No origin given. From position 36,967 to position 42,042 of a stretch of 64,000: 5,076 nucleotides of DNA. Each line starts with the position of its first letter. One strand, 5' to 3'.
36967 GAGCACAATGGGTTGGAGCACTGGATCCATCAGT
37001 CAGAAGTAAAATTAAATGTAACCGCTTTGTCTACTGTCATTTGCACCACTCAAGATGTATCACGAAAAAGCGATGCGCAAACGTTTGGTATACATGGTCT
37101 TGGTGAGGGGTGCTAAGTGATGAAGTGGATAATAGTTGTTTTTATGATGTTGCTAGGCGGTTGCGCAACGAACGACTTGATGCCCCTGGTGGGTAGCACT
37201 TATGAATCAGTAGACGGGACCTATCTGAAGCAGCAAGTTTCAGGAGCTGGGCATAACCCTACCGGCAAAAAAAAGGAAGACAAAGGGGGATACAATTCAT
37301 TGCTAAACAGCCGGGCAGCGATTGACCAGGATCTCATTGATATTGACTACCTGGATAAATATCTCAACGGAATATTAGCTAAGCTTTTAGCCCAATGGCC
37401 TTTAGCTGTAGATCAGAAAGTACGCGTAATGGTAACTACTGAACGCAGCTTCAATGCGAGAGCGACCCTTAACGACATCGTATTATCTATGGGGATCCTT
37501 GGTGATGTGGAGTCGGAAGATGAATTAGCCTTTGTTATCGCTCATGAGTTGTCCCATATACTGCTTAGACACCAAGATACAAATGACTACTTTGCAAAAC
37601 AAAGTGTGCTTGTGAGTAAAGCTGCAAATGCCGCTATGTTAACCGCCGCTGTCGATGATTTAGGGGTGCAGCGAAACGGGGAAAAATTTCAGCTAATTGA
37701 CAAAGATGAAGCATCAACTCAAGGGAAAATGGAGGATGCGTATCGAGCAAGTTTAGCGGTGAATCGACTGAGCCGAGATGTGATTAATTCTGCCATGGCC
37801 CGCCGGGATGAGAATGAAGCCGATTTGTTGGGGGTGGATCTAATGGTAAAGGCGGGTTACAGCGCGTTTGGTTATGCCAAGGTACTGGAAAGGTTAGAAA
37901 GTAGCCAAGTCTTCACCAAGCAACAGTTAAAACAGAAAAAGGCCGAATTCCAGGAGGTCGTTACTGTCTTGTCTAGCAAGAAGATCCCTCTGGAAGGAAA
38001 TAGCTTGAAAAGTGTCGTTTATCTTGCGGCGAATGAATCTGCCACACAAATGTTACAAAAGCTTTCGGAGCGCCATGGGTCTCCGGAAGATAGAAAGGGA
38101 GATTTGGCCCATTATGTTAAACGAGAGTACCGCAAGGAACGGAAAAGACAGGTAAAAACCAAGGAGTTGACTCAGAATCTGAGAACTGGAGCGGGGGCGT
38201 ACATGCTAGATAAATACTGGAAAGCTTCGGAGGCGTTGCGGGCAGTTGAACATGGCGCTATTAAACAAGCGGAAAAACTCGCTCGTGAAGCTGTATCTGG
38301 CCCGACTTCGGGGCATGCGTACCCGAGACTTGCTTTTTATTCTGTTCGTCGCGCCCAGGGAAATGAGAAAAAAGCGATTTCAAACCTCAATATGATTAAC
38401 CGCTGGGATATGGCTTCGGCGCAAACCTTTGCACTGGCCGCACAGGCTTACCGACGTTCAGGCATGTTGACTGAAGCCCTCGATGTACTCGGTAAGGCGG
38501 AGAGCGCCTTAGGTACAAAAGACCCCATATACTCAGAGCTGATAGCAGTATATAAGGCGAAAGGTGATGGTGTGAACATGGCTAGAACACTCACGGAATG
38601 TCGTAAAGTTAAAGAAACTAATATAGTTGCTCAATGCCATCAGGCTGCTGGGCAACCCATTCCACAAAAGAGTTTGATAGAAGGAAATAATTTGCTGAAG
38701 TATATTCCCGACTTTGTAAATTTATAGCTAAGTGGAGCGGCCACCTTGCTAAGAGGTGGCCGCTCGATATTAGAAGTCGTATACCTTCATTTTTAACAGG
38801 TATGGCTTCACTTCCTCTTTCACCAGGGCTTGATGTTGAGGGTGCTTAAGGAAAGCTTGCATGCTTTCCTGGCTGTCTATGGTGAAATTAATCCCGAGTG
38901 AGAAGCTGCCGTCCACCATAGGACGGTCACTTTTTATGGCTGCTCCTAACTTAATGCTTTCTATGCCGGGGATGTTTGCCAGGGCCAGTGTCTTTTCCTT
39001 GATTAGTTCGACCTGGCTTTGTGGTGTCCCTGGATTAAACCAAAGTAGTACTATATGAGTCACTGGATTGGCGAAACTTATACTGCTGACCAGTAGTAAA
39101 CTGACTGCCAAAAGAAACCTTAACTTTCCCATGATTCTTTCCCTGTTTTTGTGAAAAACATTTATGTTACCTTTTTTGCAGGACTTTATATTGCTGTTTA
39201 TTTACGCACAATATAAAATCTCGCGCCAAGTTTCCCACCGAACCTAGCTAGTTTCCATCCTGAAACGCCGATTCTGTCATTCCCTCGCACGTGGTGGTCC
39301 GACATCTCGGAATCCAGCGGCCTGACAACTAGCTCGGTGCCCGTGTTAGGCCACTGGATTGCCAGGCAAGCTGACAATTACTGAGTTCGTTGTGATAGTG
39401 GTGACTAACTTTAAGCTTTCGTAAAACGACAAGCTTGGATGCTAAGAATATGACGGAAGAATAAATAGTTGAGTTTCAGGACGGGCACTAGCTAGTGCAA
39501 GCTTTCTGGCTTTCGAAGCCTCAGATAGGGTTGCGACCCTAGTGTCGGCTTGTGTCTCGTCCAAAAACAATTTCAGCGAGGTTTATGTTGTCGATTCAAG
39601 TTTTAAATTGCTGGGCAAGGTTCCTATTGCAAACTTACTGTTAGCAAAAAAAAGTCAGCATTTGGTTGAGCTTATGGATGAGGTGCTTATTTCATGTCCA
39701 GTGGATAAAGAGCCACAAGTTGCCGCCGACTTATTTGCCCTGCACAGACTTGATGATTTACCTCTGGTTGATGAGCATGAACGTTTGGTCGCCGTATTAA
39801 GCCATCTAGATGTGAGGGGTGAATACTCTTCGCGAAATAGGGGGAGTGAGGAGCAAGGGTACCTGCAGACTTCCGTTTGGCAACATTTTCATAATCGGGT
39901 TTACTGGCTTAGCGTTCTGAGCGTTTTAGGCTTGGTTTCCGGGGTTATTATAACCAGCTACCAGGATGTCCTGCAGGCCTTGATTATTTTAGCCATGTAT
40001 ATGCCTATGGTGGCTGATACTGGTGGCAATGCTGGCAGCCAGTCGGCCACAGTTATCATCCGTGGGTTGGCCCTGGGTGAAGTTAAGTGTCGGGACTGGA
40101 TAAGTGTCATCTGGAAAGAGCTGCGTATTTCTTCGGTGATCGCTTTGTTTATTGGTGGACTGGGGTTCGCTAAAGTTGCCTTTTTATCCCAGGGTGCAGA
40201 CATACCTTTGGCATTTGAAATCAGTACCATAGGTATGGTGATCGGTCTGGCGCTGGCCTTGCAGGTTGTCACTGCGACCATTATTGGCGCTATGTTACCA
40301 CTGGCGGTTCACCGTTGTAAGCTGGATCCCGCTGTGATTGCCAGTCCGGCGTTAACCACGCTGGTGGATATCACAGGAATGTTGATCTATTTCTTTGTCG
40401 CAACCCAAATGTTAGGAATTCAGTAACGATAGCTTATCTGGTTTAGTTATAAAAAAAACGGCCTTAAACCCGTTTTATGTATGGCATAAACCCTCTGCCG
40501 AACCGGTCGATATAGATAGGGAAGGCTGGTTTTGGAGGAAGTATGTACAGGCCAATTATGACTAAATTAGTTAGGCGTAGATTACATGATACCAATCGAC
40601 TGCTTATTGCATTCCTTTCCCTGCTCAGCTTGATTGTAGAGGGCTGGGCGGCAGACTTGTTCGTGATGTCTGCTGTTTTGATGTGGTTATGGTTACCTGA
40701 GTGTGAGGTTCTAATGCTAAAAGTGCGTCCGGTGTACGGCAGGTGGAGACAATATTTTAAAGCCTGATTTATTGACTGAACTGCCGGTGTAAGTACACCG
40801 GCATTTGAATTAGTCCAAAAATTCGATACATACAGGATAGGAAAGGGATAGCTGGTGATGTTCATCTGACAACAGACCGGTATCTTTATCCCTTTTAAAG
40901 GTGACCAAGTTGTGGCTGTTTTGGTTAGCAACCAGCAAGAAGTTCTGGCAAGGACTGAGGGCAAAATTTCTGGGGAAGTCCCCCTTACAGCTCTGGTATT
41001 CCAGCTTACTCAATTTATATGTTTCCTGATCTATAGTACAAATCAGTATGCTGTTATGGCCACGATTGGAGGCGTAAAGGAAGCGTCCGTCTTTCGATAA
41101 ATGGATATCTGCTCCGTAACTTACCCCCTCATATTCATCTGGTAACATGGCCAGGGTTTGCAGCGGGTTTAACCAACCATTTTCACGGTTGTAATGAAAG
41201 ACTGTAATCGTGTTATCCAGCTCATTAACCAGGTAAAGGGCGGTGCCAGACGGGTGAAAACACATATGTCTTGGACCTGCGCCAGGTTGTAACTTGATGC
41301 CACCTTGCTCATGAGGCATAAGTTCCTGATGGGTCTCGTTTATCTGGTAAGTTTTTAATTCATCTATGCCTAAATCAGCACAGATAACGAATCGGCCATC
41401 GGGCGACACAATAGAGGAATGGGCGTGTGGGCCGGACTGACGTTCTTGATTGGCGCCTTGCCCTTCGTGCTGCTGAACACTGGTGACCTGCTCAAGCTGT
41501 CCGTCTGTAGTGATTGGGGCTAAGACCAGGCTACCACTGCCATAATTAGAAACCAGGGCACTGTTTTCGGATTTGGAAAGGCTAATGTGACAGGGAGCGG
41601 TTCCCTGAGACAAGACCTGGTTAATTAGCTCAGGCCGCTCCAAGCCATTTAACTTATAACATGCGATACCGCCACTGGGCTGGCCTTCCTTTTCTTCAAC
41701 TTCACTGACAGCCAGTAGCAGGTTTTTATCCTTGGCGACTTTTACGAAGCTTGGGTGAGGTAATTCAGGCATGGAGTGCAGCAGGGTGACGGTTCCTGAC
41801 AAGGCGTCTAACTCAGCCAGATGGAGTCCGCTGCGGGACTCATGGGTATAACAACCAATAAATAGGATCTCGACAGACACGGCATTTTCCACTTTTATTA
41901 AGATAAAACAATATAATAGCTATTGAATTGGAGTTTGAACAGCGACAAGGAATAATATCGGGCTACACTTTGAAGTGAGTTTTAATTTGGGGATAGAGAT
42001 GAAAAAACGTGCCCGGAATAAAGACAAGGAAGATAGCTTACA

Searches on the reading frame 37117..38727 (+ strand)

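Call 38: search_protein_families(library=pfam, proteins=[window:37117-38727:+], max_evalue=0.0001)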
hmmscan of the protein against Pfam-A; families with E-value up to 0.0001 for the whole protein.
window:37117-38727:+ (536 aa): 1 family
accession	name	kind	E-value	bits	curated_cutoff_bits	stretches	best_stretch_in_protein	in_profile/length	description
PF01435.24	Peptidase_M48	-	1.9e-15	57.6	20.3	1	82-257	6-165/186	Peptidase family M48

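Call 39: search_protein_families(library=padloc, proteins=[window:37117-38727:+], max_evalue=0.001)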
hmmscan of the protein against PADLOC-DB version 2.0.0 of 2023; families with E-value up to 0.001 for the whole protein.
window:37117-38727:+ (536 aa): 0 families

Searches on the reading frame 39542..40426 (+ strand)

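Call 38: search_protein_families(library=pfam, proteins=[window:39542-40426:+], max_evalue=0.0001)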
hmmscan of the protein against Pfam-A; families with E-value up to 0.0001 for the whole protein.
window:39542-40426:+ (294 aa): 2 families
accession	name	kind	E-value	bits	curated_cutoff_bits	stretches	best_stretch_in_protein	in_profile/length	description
PF01769.21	MgtE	-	9.5e-37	126.5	27.6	1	154-286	1-125/125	Divalent cation transporter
PF00571.33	CBS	-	7.8e-05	23.4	24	0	43-93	3-53/57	CBS domain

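Call 39: search_protein_families(library=padloc, proteins=[window:39542-40426:+], max_evalue=0.001)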
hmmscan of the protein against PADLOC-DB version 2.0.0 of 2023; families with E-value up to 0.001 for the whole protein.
window:39542-40426:+ (294 aa): 0 families

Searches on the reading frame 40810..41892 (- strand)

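Call 77: search_protein_families(library=pfam, proteins=[window:40810-41892:-], max_evalue=0.01)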
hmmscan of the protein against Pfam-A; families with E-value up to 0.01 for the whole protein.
window:40810-41892:- (360 aa): 2 families
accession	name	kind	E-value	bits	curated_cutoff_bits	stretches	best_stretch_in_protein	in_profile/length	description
PF10282.15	Lactonase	-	2.8e-106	356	21.7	1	10-358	2-344/344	Lactonase, 7-bladed beta-propeller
PF08450.18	SGL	-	0.0016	18.6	26.3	0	162-252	93-181/246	SMP-30/Gluconolactonase/LRE-like region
